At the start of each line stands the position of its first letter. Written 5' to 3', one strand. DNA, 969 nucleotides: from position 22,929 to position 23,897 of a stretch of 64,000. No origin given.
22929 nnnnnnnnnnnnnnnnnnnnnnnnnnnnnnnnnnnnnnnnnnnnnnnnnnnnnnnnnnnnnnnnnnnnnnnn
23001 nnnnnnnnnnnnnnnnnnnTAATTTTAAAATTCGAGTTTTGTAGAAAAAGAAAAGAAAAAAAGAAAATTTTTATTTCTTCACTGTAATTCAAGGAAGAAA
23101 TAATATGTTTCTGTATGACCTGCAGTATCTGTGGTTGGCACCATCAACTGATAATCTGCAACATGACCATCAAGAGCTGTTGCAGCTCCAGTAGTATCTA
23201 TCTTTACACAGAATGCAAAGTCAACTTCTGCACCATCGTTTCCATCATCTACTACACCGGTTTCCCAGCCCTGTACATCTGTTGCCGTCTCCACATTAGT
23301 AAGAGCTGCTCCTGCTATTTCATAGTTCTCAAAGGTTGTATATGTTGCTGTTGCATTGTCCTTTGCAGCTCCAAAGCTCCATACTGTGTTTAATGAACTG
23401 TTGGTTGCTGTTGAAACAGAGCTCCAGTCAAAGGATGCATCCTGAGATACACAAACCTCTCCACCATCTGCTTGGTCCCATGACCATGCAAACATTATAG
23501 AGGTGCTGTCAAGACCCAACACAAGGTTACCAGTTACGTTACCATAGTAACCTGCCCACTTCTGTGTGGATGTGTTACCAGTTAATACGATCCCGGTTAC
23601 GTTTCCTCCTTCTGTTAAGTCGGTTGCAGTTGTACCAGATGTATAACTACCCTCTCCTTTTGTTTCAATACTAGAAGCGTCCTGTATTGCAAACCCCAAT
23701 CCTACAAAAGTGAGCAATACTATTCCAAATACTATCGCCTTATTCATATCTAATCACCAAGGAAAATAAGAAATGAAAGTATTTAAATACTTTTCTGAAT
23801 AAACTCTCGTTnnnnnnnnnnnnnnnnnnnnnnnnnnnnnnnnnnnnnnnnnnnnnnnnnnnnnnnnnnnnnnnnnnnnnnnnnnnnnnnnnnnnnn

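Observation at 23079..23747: Stand-alone paralogue of the giant protein's N-terminal domain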

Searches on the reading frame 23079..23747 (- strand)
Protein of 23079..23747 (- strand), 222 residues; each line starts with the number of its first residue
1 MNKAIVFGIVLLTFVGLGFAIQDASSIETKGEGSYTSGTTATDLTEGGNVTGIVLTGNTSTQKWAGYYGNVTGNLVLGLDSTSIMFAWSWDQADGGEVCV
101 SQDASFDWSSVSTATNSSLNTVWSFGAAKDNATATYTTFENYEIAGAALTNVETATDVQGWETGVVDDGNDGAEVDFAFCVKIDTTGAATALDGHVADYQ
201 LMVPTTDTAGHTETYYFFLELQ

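Call 5: search_protein_families(library=pfam, proteins=[window:23079-23747:-], max_evalue=1)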
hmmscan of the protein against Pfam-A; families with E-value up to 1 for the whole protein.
window:23079-23747:- (222 aa): 0 families

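Call 6: search_protein_families(library=ncbifam, proteins=[window:23079-23747:-], max_evalue=1)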
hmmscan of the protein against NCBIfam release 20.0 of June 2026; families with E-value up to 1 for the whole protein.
window:23079-23747:- (222 aa): 0 families

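Call 7: find_homologous_proteins(query=window:23079-23747:-, max_evalue=0.001)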
Query window:23079-23747:- (222 aa): 30 proteins with E <= 0.001 among 829 candidates.
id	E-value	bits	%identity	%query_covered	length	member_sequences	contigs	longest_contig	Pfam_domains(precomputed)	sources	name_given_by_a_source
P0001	1.2e-138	478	100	100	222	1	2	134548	-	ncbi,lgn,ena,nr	ncbi:hypothetical protein KAW38_00885 [Candidatus Micrarchaeota archaeon]|nr:hypothetical protein [C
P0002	1.8e-105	370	77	100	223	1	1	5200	-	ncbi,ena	-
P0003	1.5e-39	154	40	100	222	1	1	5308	-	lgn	-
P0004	5.9e-39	152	43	100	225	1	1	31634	-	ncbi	-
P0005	2.6e-37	147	41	100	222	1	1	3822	-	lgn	-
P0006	1.1e-36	145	38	98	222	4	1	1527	-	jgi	-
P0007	3.9e-35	140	38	98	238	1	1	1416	-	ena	-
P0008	4.4e-35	139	42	100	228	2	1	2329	-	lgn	-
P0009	1.8e-33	134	38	97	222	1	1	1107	-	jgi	jgi:hypothetical protein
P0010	1.9e-32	131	38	91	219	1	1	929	-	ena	-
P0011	3.6e-32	130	40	100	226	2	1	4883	-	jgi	jgi:hypothetical protein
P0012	5.2e-32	129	40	100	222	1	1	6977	-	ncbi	-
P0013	1.0e-31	128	39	91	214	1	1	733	-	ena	-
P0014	2.1e-31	127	41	99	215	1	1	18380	-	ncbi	-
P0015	3.4e-31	127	37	100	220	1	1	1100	-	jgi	-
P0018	8.4e-29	119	38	100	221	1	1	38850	-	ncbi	ncbi:MAG: hypothetical protein V1827_02375 [Candidatus Micrarchaeota archaeon]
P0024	9.9e-25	106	35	100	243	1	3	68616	-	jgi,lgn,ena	-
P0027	8.8e-23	99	38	100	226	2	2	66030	-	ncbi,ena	-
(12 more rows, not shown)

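Call 12: search_solved_structures(query=A1, max_evalue=10, show_alignments=2)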
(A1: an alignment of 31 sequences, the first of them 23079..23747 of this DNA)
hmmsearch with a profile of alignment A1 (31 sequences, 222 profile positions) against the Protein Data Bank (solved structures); distinct sequences matched with E-value up to 10: 0.

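Call 15: find_encoding_contigs(protein=P0024, flank=8000, max_places=2)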
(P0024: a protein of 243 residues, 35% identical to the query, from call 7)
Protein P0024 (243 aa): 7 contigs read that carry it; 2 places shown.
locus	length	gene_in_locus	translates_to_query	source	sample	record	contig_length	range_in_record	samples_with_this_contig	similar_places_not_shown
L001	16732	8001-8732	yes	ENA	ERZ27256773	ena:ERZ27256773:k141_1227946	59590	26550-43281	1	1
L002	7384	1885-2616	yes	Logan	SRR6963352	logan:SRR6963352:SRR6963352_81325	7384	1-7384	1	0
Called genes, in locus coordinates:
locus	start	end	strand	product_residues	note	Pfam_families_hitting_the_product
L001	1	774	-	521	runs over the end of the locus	PF02142:MGS, PF01808:AICARFT_IMPCHas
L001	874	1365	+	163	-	PF09821:AAA_assoc_C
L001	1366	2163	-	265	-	PF00005:ABC_tran, PF13304:AAA_21 (faint)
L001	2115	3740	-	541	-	PF00528:BPD_transp_1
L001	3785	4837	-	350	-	-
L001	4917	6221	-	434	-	PF01368:DHH, PF21763:DHH_CID, PF02272:DHHA1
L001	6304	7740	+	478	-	PF00587:tRNA-synt_2b, PF03129:HGTP_anticodon, PF09180:ProRS-C_1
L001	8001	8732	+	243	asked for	-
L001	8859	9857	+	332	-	-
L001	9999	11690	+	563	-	PF04122:CW_binding_2 (faint)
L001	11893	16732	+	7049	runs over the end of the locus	?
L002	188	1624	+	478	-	PF00587:tRNA-synt_2b, PF03129:HGTP_anticodon, PF09180:ProRS-C_1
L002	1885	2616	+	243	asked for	-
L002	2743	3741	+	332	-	-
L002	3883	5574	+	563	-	PF04122:CW_binding_2 (faint)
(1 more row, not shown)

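Call 19: predict_structure(alignment_id=A1)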
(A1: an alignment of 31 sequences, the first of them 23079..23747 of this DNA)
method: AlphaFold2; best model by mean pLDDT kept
length: 222 residues; sequences in the alignment: 31
mean_pLDDT: 77.1   pTM: 0.69
mean pLDDT of the five models: 77.1, 76.5, 75.8, 74.4, 72.6
residues with pLDDT >= 90: 93; 70-90: 72; 50-70: 17; < 50: 40
segments of 3 or more residues with pLDDT < 50: 21-60
pLDDT, mean of each block of 10 residues (from residue 1): 71 57 35 34 33 35 81 72 78 89 95 97 89 95 95 95 97 98 93 88 85 85 72
secondary structure, 60 per line:
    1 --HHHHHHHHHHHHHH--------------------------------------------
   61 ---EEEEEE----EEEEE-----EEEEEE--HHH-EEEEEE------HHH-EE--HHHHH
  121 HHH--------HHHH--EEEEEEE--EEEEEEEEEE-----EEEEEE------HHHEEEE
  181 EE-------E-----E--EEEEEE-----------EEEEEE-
elements in order: H3-16 E64-69 E74-78 E84-89 E96-101 H116-123 H132-135 E138-144 E147-156 E162-167 E177-182 E199-204 E216-221

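Call 20: search_protein_representatives(alignment_id=A1)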
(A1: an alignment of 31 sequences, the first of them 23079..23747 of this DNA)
Query: 31 sequences, 222 profile positions. Proteins with E-value up to 0.001 (for the whole library): 1444; up to 1e-10: 1113; up to 1e-30: 300. The best 150 are listed.
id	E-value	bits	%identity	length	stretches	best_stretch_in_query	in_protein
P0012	2.0e-77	276.5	-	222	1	1-221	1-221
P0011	1.9e-74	266.7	-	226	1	1-222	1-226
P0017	8.8e-72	258.0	-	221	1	1-222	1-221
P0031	1.0e-69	251.3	-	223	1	1-221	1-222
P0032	4.5e-68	245.9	-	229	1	2-222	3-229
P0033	1.2e-66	241.2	-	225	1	4-221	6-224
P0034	1.7e-66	240.7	-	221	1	6-221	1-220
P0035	2.0e-65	237.2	-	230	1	1-221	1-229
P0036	3.8e-65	236.3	-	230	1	1-221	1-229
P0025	3.2e-64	233.3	-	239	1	1-221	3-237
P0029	3.5e-64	233.1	-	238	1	1-221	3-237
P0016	5.0e-64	232.6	-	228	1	4-221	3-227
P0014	5.8e-64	232.4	-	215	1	3-222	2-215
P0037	7.4e-64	232.1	-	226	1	1-221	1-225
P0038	1.3e-63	231.3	-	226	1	1-222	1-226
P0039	2.0e-63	230.7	-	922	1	10-222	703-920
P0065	9.8e-56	205.5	-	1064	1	20-221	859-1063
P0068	4.5e-55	203.4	-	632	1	20-221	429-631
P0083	4.8e-52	193.5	-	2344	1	13-222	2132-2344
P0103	2.3e-49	184.7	-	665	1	16-221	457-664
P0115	2.4e-48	181.4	-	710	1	19-221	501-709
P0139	1.9e-46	175.1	-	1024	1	13-222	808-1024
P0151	3.4e-45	171.1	-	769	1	21-221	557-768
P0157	1.0e-43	166.3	-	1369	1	16-222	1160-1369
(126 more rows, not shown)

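Call 23: fold_search(model_id=the predicted structure, library=pdb)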
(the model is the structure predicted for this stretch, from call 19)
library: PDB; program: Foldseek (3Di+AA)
matches with E <= 10: 132; with E <= 0.001: 0
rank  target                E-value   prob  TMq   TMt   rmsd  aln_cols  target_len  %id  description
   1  9pr9_C                7.6e-01  0.08  0.20  0.10  13.9       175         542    9  Crystal structure of the Clostridiodes difficile CspA homodimer (released 2026-01-21)
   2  9a7d_A                8.5e-01  0.01  0.09  0.06  21.8       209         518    9  Integrative model of YRVJ-YACD by crosslinking MS and deep learning (released 2024-09-18)
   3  1kfi_A                1.1e+00  0.06  0.16  0.08  10.9       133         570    8  Crystal Structure of the Exocytosis-Sensitive Phosphoprotein, pp63/Parafusin (phosphoglucomutase) from Paramecium (released 2002-01-16)
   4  7qg9_L                1.1e+00  0.01  0.10  0.12  16.2       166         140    8  Tail tip of siphophage T5 : common core proteins (released 2022-12-21)
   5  4qg5_A                1.2e+00  0.06  0.18  0.09  11.7       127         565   12  Crystal structure of phosphoglucomutase from Leishmania major at 3.5 angstrom resolution (released 2015-05-27)
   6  6m3l_A                1.5e+00  0.06  0.14  0.14  11.7        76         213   20  Crystal structure of the R.PabI(Y68F-K154A)-dsDNA(nonspecific) complex (released 2020-03-18)
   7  7qg9_J                1.5e+00  0.01  0.11  0.14  16.2       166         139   11  Tail tip of siphophage T5 : common core proteins (released 2022-12-21)
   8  7vst_A                1.7e+00  0.06  0.16  0.09   9.2        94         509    8  Phosphoglucomutase_tlr1976 (released 2022-11-02)
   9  5ifn_B                1.8e+00  0.02  0.11  0.10  15.1       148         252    9  Human PSPC1 Homodimer (released 2017-08-09)
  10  9pr9_A                2.0e+00  0.06  0.22  0.11  13.4       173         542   10  Crystal structure of the Clostridiodes difficile CspA homodimer (released 2026-01-21)
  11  6l2n_A                2.1e+00  0.04  0.13  0.13  11.9        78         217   20  Crystal structure of the R.PabI(Y68F-K154A)-dsDNA(GTAC-3bp-GTAC) complex (released 2020-03-18)
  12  2dvy_C                2.1e+00  0.04  0.13  0.13  11.9        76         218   20  Crystal structure of restriction endonucleases PabI (released 2007-05-08)
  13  1nlz_D                2.3e+00  0.04  0.16  0.11  12.3       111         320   12  Crystal structure of unliganded traffic ATPase of the type IV secretion system of helicobacter pylori (released 2003-05-06)
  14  5iff_A                2.3e+00  0.04  0.13  0.13  11.4        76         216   21  Crystal structure of R.PabI-nonspecific DNA complex (released 2016-11-23)
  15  2gza_C                2.5e+00  0.04  0.15  0.11  10.4       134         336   10  Crystal structure of the VirB11 ATPase from the Brucella Suis type IV secretion system in complex with sulphate (released 2006-07-11)
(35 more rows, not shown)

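Call 31: find_homologous_proteins(query=A1, max_evalue=0.001)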
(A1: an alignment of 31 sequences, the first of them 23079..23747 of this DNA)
Query A1 (31 sequences) (222 aa, profile of the alignment): 651 proteins with E <= 0.001 among 8000 candidates; the best 120 are listed.
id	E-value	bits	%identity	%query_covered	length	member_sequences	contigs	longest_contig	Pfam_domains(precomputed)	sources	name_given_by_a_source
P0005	1.3e-78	282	41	100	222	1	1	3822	-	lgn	-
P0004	1.4e-78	282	43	100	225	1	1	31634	-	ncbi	-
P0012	6.2e-77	277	40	100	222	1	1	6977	-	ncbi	-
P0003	1.8e-76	275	40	100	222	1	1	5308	-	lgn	-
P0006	4.0e-76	274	38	98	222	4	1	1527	-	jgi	-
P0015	2.5e-75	271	37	100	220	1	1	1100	-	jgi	-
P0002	2.5e-74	268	77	100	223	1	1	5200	-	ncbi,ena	-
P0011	6.0e-74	267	40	100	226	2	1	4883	-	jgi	jgi:hypothetical protein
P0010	2.9e-73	265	38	91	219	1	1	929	-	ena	-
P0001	9.1e-73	263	100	100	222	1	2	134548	-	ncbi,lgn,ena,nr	ncbi:hypothetical protein KAW38_00885 [Candidatus Micrarchaeota archaeon]|nr:hypothetical protein [C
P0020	1.4e-72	262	37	99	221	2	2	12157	-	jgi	jgi:hypothetical protein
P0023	2.4e-72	262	38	100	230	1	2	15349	-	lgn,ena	-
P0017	2.8e-71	258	36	96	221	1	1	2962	-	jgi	jgi:hypothetical protein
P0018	5.5e-70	254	38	100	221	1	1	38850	-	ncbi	ncbi:MAG: hypothetical protein V1827_02375 [Candidatus Micrarchaeota archaeon]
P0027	1.2e-69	253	38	100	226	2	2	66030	-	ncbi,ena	-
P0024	2.8e-63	232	35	100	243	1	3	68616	-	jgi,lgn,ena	-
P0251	2.7e-34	137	25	100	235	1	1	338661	-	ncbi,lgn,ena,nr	ncbi:MAG: hypothetical protein OXR66_07255 [Candidatus Woesearchaeota archaeon]|nr:hypothetical prot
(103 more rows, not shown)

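Call 32: find_encoding_contigs(protein=P0018, flank=8000, max_places=1)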
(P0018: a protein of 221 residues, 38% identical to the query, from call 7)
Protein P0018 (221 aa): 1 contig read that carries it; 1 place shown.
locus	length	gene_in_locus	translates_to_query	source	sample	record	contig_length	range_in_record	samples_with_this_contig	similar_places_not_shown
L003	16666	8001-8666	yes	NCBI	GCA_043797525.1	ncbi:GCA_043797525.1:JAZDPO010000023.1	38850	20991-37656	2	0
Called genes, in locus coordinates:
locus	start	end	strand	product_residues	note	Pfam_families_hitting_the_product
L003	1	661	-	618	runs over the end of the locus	PF19830:DUF6311, PF10131:PTPS_related (faint)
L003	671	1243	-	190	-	PF13489:Methyltransf_23, PF00891:Methyltransf_2 (weak), PF13847:Methyltransf_31, PF08241:Methyltransf_11, PF08242:Methyltransf_12, PF13649:Methyltransf_25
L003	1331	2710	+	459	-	PF02310:B12-binding (weak), PF04055:Radical_SAM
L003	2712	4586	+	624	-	PF26626:DUF8201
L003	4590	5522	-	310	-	PF07786:HGSNAT_cat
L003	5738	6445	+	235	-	PF00535:Glycos_transf_2, PF13641:Glyco_tranf_2_3 (weak)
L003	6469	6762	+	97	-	PF01909:NTP_transf_2, PF18765:Polbeta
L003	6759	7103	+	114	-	PF01934:HepT-like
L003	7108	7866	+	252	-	PF05670:NFACT-R_1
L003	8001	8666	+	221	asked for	-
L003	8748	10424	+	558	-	-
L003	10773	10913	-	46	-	-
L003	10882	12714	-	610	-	-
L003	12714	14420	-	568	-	PF07705:CARDB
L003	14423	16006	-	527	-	-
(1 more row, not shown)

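Call 33: find_encoding_contigs(protein=P0027, flank=8000, max_places=1)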
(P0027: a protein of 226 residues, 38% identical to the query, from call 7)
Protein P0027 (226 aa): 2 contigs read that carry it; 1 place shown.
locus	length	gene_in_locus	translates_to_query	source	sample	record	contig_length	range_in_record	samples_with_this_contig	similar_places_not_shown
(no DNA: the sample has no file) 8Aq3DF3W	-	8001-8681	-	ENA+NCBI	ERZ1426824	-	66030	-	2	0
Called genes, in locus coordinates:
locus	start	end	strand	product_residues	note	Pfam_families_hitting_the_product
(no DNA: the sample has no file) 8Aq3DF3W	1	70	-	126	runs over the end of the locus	PF02996:Prefoldin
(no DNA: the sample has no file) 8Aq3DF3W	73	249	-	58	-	PF01775:Ribosomal_L18A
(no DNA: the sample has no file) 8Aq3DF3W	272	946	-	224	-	PF01912:eIF-6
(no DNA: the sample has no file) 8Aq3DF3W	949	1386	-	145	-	PF01198:Ribosomal_L31e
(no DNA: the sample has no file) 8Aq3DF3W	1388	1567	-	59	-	PF00832:Ribosomal_L39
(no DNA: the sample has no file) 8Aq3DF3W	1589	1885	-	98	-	PF01984:dsDNA_bind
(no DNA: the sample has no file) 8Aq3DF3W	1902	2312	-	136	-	PF01090:Ribosomal_S19e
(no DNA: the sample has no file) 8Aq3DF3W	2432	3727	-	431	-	-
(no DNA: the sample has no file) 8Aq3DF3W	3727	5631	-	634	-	-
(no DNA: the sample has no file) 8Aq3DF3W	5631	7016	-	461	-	PF01409:tRNA-synt_2d, PF17759:tRNA_synthFbeta (faint), PF00152:tRNA-synt_2 (faint)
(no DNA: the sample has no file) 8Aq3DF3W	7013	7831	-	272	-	-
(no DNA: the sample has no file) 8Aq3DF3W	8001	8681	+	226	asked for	-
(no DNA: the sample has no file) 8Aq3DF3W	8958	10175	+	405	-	PF02661:Fic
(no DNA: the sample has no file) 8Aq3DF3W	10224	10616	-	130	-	PF00293:NUDIX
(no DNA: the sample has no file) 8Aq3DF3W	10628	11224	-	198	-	-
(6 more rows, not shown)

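Call 34: find_encoding_contigs(protein=P0251, flank=8000, max_places=1)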
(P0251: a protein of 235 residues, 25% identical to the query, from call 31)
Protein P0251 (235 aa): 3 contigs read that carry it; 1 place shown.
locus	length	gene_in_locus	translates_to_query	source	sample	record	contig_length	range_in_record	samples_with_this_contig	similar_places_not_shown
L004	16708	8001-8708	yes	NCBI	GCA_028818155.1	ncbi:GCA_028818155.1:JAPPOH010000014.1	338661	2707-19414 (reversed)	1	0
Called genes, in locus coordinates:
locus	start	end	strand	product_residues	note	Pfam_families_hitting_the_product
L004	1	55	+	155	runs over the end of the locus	-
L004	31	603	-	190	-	PF00293:NUDIX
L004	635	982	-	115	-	-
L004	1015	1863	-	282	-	-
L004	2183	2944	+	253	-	-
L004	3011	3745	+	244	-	-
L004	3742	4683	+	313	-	-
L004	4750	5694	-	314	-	PF01408:GFO_IDH_MocA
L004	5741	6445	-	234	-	-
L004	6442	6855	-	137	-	PF13384:HTH_23 (faint)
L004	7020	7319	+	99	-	-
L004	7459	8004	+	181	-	PF25212:HVO_A0114 (weak), PF01022:HTH_5 (weak), PF01047:MarR (faint), PF12840:HTH_20 (faint)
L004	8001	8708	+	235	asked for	-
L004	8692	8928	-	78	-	-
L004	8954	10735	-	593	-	PF10017:Methyltransf_33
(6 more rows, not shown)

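Call 43: search_protein_families(library=pfam, proteins=[P0039, P0068, P0103, P0115, P0157, P0083, P0139, P0151, P0065], max_evalue=0.001)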
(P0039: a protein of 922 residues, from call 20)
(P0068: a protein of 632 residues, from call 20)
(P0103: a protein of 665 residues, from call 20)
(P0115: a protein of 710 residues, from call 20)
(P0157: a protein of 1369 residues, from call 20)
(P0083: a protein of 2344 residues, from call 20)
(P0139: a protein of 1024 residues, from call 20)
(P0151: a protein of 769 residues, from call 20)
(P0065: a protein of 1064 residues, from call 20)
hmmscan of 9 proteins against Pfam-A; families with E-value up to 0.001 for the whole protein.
P0039 (922 aa): 2 families
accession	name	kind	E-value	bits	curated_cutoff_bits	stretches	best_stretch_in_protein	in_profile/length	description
PF13385.13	Laminin_G_3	-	2.3e-25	89.9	27.6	1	129-285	4-150/151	Concanavalin A-like lectin/glucanases superfamily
PF02210.31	Laminin_G_2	-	0.00082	20.3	22.9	0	191-275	34-123/126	Laminin G domain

P0068 (632 aa): 0 families

P0103 (665 aa): 1 family
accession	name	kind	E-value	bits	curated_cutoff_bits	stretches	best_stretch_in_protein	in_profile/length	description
PF04300.19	FBA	-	4.5e-29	101.9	32.4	1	22-182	8-175/175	F-box associated region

P0115 (710 aa): 2 families
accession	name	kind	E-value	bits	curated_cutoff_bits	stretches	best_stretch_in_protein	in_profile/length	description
PF13229.12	Beta_helix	-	1.9e-31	109.3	25.9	3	177-318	2-146/158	Right handed beta helix region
PF05048.19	NosD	-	1.3e-28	100.3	23.6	2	82-243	16-175/212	Periplasmic copper-binding protein (NosD)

P0157 (1369 aa): 2 families
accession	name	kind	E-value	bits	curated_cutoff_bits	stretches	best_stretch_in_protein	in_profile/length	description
PF13229.12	Beta_helix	-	1.3e-20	74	25.9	3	567-722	2-155/158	Right handed beta helix region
PF05048.19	NosD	-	2.8e-20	73.1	23.6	3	580-739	3-161/212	Periplasmic copper-binding protein (NosD)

P0083 (2344 aa): 4 families
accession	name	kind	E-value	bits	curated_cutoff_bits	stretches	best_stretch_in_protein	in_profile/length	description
PF13229.12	Beta_helix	-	4.4e-54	182.8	25.9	4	147-300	3-157/158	Right handed beta helix region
PF05048.19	NosD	-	4.7e-38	131.2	23.6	4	166-331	15-175/212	Periplasmic copper-binding protein (NosD)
PF13385.13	Laminin_G_3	-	3.1e-20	73.3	27.6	1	814-988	1-149/151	Concanavalin A-like lectin/glucanases superfamily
PF17957.7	Big_7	-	0.00094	20.2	24.1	1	1069-1117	1-44/70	Bacterial Ig domain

P0139 (1024 aa): 2 families
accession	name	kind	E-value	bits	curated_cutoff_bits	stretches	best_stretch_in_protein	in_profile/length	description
PF05048.19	NosD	-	1.7e-48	165.3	23.6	4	465-598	34-171/212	Periplasmic copper-binding protein (NosD)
PF13229.12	Beta_helix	-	6.9e-33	113.9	25.9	3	463-620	2-158/158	Right handed beta helix region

P0151 (769 aa): 2 families
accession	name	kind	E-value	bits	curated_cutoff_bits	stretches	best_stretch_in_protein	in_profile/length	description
PF05048.19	NosD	-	2.9e-06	27.3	23.6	1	253-379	26-155/212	Periplasmic copper-binding protein (NosD)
PF13229.12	Beta_helix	-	8.5e-05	22.7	25.9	0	221-340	44-150/158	Right handed beta helix region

P0065 (1064 aa): 2 families
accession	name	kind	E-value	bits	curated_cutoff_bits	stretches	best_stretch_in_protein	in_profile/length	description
PF13385.13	Laminin_G_3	-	7.7e-23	81.7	27.6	1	135-300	1-150/151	Concanavalin A-like lectin/glucanases superfamily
PF02973.23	Sialidase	-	8.8e-07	29.1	26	1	207-301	87-182/189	Sialidase, N-terminal domain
